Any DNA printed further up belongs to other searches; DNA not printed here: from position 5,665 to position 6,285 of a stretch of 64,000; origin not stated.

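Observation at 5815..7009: Four small ORFs between pseT and alc, including a lipoprotein and a membrane-anchored coiled-coil protein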

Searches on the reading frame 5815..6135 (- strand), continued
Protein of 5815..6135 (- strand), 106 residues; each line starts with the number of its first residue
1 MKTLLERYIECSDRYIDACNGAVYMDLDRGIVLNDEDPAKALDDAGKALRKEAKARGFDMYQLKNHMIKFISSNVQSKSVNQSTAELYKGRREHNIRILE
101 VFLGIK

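Call 66: get_annotated_region(hit=H147, flank=1500)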
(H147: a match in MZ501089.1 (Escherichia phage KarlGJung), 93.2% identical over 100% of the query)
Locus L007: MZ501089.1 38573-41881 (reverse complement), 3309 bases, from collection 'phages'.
description: Escherichia phage KarlGJung, complete genome.
organism: Escherichia phage KarlGJung (NCBI taxid 2852009)
taxonomy: Viruses; Duplodnaviria; Heunggongvirae; Uroviricota; Caudoviricetes; Straboviridae; Tevenvirinae; Tequatrovirus; Tequatrovirus pyps2t
host: Escherichia coli K-12; source: sewage plant inflow; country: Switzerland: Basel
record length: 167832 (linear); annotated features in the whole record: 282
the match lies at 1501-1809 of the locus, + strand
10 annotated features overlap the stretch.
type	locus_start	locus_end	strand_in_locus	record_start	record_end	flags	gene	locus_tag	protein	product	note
CDS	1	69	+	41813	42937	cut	-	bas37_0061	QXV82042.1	RNA ligase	RNA ligase RnlA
CDS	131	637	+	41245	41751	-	-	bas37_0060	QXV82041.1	inhibitor of host transcription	inhibitor of host transcription Alc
CDS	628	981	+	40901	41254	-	-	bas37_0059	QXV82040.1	i-spanin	-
CDS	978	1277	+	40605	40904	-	-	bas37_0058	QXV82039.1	o-spanin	-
CDS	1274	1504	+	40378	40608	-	-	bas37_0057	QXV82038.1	hypothetical protein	-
CDS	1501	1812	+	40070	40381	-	-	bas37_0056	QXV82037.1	putative homing endonuclease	-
CDS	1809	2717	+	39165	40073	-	-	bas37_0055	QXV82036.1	polynucleotide kinase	-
CDS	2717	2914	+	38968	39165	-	-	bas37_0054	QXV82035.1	hypothetical protein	-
CDS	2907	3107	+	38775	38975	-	-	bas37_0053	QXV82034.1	hypothetical protein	-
CDS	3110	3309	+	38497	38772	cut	-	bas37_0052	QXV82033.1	hypothetical protein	-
